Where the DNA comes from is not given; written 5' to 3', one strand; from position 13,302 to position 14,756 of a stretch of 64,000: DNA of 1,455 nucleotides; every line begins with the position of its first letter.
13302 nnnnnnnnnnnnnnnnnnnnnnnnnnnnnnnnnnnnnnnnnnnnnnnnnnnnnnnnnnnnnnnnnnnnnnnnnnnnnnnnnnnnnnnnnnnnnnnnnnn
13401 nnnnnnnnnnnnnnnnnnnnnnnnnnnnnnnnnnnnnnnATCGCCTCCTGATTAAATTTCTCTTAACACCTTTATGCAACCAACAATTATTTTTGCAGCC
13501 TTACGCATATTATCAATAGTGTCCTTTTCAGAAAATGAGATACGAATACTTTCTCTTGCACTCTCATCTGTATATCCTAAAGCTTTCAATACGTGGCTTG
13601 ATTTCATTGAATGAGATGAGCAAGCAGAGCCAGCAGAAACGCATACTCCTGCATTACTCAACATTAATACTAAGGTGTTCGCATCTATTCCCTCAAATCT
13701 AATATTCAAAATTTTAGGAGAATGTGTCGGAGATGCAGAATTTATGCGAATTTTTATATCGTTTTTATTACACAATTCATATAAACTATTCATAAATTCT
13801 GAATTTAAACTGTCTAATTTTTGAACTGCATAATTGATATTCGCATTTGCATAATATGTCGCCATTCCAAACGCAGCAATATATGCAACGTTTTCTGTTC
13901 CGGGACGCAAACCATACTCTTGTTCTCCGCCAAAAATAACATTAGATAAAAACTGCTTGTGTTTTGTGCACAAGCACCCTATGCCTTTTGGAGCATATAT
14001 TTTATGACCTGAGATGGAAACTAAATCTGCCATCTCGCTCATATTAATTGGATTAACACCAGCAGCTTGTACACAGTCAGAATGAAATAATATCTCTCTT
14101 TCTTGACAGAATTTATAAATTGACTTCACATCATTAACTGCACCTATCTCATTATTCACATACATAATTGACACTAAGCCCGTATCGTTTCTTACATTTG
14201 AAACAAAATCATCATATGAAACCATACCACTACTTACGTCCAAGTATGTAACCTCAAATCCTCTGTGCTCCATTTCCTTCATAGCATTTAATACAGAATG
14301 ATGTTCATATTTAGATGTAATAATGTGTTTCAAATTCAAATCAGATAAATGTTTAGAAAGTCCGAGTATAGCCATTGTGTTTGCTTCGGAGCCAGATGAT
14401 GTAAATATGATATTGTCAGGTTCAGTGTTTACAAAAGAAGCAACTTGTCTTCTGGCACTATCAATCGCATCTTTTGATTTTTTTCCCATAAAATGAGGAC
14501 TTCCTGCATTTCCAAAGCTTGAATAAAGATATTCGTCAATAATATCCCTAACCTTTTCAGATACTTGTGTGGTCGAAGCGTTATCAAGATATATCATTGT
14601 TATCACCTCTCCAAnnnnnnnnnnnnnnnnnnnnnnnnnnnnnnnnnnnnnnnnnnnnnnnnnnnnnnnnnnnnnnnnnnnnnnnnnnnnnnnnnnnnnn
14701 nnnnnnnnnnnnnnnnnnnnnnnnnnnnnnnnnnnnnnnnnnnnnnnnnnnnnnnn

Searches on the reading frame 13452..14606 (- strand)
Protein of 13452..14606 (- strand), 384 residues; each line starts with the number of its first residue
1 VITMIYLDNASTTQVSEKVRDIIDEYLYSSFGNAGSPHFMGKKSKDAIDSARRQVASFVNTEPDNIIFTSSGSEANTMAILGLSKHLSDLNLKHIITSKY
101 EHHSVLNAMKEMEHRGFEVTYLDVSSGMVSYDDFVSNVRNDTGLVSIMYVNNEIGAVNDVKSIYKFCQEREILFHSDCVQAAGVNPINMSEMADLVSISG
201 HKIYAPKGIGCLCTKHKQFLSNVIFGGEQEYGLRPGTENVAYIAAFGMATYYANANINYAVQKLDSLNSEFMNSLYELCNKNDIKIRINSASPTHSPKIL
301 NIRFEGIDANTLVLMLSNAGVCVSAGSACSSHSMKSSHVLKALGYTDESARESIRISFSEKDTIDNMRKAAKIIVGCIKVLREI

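Call 70: search_protein_families(library=phrogs, proteins=[window:13452-14606:-], max_evalue=0.00001)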
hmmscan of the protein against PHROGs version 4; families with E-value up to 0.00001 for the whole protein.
window:13452-14606:- (384 aa): 1 family
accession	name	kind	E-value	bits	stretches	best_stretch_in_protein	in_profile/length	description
phrog_12787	-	unknown function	2.8e-108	363.5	1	4-383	6-384/387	-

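Call 71: search_protein_families(library=pfam, proteins=[window:13452-14606:-], max_evalue=0.0001)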
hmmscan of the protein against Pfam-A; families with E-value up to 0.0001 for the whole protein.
window:13452-14606:- (384 aa): 2 families
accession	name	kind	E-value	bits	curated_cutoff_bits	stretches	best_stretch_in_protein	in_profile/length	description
PF00266.25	Aminotran_5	-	4.1e-67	227.2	21.5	1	5-364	1-365/371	Aminotransferase class-V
PF01212.27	Beta_elim_lyase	-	3.8e-06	26.9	27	1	62-256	46-215/288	Beta-eliminating lyase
